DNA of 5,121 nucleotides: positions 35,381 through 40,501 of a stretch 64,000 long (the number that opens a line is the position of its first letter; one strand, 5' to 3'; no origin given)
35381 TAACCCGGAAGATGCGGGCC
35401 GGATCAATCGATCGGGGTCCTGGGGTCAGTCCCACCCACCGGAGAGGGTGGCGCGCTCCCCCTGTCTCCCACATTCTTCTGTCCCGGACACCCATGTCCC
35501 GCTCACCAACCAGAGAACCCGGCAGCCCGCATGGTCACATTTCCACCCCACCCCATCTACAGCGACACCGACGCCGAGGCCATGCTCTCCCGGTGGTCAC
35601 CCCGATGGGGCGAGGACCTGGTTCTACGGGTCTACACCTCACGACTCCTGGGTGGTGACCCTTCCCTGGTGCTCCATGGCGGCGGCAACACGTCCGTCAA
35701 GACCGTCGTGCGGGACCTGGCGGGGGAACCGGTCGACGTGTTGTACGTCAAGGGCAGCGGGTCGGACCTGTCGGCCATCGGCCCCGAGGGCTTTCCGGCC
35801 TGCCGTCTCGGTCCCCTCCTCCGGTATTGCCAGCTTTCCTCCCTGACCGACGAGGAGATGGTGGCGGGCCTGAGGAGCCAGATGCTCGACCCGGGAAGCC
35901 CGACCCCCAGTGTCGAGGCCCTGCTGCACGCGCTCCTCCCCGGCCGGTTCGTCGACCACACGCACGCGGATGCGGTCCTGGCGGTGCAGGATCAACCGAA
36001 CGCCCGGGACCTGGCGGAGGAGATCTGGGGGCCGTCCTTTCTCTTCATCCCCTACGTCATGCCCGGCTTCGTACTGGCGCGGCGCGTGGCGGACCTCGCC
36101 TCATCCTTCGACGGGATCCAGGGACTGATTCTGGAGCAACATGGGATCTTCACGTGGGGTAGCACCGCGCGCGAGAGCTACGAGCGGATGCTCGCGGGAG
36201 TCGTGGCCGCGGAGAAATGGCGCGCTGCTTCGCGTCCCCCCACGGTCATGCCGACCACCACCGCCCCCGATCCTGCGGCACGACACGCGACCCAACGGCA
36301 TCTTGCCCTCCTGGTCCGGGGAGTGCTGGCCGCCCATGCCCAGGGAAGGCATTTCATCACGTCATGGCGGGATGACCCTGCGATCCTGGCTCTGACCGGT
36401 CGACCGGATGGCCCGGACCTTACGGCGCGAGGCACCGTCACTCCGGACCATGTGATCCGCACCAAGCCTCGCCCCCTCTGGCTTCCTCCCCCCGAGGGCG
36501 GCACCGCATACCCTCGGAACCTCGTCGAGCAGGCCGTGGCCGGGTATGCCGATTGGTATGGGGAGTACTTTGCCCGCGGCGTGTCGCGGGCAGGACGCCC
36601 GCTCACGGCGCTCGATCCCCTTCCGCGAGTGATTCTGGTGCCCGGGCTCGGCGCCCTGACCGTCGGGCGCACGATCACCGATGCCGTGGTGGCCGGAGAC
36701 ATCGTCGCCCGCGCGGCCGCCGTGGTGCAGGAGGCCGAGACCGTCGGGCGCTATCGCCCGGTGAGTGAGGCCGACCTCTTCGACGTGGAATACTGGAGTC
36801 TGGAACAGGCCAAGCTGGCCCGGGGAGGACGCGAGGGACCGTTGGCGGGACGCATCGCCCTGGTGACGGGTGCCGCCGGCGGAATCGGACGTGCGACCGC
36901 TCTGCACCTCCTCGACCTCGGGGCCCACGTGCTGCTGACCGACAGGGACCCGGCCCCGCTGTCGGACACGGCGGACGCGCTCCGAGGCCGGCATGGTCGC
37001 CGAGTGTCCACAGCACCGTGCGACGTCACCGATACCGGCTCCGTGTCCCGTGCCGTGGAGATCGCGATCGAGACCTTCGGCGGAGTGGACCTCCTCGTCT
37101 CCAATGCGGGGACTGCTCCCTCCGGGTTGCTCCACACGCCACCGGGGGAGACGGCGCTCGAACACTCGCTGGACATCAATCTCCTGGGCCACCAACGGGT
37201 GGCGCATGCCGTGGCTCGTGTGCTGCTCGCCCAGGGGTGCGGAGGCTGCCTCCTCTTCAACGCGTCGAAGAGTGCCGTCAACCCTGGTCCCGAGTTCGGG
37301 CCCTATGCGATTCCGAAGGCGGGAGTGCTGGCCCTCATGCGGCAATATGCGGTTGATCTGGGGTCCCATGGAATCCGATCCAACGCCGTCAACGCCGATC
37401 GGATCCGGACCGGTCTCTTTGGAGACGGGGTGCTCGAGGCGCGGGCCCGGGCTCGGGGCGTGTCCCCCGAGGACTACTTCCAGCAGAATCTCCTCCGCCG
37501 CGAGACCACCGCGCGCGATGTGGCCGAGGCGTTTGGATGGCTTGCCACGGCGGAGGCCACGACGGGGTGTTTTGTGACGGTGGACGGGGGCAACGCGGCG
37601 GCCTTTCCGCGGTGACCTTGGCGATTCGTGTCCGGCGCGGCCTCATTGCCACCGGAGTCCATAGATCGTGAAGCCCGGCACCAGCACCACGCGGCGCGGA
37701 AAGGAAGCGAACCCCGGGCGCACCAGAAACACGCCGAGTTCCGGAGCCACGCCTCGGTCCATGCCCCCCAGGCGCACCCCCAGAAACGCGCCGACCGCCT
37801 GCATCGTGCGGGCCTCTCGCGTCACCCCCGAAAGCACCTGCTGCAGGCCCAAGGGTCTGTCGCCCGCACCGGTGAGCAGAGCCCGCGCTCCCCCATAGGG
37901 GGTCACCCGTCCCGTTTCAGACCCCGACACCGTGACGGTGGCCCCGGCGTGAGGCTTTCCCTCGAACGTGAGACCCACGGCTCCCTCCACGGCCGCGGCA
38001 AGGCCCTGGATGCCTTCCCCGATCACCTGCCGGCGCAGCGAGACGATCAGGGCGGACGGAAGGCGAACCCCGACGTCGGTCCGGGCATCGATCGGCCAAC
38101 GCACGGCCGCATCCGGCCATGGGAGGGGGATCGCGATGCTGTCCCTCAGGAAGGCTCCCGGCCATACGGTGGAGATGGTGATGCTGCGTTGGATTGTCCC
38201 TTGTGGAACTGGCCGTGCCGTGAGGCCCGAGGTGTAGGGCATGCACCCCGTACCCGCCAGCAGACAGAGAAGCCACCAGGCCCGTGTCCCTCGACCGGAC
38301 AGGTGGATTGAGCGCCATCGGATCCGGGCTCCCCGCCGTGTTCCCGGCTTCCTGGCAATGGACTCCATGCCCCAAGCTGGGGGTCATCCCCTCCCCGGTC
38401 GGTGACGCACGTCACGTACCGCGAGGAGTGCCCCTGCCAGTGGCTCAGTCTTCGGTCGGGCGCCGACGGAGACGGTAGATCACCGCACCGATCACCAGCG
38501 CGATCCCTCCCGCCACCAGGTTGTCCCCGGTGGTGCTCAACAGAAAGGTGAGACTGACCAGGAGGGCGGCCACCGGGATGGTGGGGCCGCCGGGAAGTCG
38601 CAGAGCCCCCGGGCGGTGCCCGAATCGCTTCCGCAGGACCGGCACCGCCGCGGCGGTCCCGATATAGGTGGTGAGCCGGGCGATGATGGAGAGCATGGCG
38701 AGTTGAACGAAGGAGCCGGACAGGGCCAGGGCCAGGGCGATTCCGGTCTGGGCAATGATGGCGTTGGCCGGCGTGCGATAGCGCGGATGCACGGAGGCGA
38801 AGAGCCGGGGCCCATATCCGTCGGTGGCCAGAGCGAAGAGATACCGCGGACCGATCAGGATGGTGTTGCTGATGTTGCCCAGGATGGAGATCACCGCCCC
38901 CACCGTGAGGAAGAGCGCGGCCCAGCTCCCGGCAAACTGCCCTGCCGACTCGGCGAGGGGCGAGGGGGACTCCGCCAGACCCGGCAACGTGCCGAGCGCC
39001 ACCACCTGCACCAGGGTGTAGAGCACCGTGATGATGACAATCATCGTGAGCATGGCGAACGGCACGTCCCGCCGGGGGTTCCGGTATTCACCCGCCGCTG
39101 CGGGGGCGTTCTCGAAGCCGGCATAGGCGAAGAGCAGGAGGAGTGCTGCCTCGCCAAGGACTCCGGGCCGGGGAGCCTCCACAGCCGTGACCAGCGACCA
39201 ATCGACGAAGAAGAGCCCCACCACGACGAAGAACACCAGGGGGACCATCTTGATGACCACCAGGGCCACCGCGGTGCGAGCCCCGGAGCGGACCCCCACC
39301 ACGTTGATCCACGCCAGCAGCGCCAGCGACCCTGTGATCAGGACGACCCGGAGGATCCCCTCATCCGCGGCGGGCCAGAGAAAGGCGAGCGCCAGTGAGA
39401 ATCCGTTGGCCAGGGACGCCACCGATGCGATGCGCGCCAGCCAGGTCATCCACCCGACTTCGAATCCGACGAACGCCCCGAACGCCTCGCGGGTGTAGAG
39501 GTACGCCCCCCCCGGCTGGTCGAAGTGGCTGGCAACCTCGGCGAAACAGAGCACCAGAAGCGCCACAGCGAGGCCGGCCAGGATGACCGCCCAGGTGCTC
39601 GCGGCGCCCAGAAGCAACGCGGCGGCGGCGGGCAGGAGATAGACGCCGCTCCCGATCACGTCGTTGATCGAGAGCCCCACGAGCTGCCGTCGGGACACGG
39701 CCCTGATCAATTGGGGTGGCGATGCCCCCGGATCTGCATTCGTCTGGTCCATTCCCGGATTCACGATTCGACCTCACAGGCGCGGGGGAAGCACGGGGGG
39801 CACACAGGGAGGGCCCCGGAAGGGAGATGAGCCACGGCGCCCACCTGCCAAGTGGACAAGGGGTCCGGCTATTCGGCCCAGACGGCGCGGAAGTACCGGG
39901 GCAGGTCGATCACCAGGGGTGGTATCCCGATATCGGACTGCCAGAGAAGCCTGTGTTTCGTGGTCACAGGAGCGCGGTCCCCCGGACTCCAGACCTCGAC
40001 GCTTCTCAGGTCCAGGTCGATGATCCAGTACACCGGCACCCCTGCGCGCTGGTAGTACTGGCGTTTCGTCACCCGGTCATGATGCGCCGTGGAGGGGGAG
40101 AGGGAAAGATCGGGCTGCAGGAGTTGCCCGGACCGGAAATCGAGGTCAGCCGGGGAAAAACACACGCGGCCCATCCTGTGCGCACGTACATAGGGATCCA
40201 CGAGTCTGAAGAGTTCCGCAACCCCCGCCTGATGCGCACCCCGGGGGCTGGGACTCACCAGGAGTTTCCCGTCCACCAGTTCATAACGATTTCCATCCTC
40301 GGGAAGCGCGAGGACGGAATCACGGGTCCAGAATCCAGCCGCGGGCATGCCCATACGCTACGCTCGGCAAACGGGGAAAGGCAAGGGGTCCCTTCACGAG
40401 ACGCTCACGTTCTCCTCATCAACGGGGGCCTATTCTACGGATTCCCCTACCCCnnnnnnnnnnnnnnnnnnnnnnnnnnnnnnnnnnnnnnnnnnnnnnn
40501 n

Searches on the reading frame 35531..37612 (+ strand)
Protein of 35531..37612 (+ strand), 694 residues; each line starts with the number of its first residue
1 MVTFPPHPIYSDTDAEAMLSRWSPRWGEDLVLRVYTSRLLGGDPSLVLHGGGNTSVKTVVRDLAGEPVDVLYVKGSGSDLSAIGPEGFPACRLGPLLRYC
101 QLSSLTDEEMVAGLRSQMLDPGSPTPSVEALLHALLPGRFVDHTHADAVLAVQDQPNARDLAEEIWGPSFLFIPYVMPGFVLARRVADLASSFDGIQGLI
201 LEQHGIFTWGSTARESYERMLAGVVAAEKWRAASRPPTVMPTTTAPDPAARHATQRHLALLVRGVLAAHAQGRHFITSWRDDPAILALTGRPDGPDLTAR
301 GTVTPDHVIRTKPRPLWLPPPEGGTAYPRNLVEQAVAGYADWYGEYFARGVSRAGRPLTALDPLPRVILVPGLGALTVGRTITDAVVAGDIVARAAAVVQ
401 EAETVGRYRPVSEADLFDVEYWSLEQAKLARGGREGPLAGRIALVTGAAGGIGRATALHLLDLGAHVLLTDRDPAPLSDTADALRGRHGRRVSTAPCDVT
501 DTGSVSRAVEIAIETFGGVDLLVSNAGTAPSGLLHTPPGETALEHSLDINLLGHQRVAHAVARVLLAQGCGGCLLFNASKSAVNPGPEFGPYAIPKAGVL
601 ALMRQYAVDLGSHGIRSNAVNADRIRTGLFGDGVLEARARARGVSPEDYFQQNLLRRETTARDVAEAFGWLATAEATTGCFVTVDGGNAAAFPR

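Call 7: search_protein_families(library=pfam, proteins=[window:35531-37612:+], max_evalue=0.01)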
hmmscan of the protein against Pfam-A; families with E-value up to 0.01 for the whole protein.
window:35531-37612:+ (694 aa): 6 families
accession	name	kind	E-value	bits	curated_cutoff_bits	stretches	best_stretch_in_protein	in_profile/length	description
PF13561.12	adh_short_C2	-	8.6e-40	137.2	27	1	447-687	1-234/236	Enoyl-(Acyl carrier protein) reductase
PF00106.31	adh_short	-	1.5e-35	122.9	26.6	1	442-629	2-186/195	short chain dehydrogenase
PF00596.27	Aldolase_II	-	3.9e-17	63.2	22.2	1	35-226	5-178/183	Class II Aldolase and Adducin N-terminal domain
PF08659.16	KR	-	2.8e-08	34.3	22.6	1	444-534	4-97/180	KR domain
PF01370.27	Epimerase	-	0.0002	21.3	20.9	1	443-561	1-102/240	NAD dependent epimerase/dehydratase family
PF16363.11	GDP_Man_Dehyd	-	0.0043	17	27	0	444-510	1-72/332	GDP-mannose 4,6 dehydratase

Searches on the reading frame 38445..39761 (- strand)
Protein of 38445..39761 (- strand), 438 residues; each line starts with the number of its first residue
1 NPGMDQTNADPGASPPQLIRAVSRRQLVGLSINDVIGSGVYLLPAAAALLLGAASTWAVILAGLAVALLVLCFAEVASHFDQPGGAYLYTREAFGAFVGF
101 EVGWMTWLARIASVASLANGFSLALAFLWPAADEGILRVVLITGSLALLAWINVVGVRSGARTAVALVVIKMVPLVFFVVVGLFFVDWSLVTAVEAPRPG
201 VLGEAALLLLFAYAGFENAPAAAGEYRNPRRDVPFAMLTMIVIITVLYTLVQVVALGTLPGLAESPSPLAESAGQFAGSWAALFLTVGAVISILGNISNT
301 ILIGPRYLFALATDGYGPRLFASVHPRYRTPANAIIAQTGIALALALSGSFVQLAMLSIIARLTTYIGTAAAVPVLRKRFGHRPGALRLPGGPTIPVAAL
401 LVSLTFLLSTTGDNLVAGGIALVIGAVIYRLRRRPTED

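Call 7: search_protein_families(library=pfam, proteins=[window:38445-39761:-], max_evalue=0.01)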
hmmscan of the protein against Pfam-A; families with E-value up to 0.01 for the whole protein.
window:38445-39761:- (438 aa): 3 families
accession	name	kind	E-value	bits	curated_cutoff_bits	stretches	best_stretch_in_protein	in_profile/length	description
PF13520.12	AA_permease_2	-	1.3e-51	176.4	27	1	26-408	5-400/427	Amino acid permease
PF00324.27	AA_permease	-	3.5e-33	115.5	24.6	1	31-409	6-419/470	Amino acid permease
PF13906.12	AA_permease_C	-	0.0039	17.7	27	1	389-429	3-43/51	C-terminus of AA_permease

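Call 9: search_protein_families(library=ncbifam, proteins=[window:38445-39761:-], max_evalue=0.01)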
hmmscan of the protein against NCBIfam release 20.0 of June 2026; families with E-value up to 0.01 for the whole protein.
window:38445-39761:- (438 aa): 27 families (the best 25 are shown)
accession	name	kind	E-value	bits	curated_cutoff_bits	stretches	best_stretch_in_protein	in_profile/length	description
TIGR00909.1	2A0306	subfamily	1.4e-62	212.1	556.8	1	20-429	3-426/429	amino acid transporter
NF053761.1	BrChAATpBcaP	equivalog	1.1e-49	169.7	690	1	17-431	19-450/460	branched-chain amino acid transporter BcaP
TIGR00905.1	2A0302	subfamily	1.9e-37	129.2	409.05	1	21-433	8-436/473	basic amino acid/polyamine antiporter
NF007929.0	PRK10644.1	equivalog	7.4e-32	110.6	574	1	34-431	22-426/445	arginine/agmatine antiporter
TIGR00906.1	2A0303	subfamily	5.3e-30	104.4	681.7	1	17-379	28-429/602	cationic amino acid transport permease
NF008466.1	PRK11357.1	equivalog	5.2e-27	94.9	800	1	27-422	15-421/446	fructoselysine/psicoselysine transporter FrlA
TIGR00911.1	2A0308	subfamily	2e-25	89.2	701.8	1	11-370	37-411/505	L-type amino acid transporter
TIGR00908.1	2A0305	equivalog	3.6e-24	85.5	381.75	1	16-418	3-414/442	ethanolamine permease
NF007938.0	PRK10655.1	equivalog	2.5e-20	73.1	409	1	25-431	11-426/438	putrescine-ornithine antiporter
TIGR03810.1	arg_ornith_anti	equivalog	3.1e-20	72.3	591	1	27-357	8-353/468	arginine-ornithine antiporter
TIGR04298.1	his_histam_anti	equivalog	2.9e-19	69.6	750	1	32-377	12-373/429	histidine-histamine antiporter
NF008245.0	PRK11021.1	equivalog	2.8e-18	66.1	284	1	20-360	6-345/419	L-methionine/branched-chain amino acid transporter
NF007754.0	PRK10435.1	equivalog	2.1e-16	60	585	1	29-326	14-315/443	cadaverine/lysine antiporter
NF008484.0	PRK11387.1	equivalog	1.7e-15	57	716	1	15-383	9-396/471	S-methylmethionine permease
TIGR01773.1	GABAperm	equivalog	1.2e-14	54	678.1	1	20-343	12-346/452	GABA permease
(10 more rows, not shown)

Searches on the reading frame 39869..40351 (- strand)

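Call 76: search_protein_families(library=padloc, proteins=[window:39869-40351:-], max_evalue=0.01)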
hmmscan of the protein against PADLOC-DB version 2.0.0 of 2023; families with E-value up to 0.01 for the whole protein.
window:39869-40351:- (160 aa): 4 families
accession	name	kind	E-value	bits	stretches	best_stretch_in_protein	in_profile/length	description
PDLC04832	PDC-S03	-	8.4e-18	62.8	2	84-126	113-155/188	-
PDLC04833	PDC-S03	-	1.1e-13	49.1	2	85-121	133-169/207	-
PDLC04835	PDC-S03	-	4.3e-07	27.7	1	15-51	17-53/207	-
PDLC04834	PDC-S03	-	4.7e-06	24.4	1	84-116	111-143/184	-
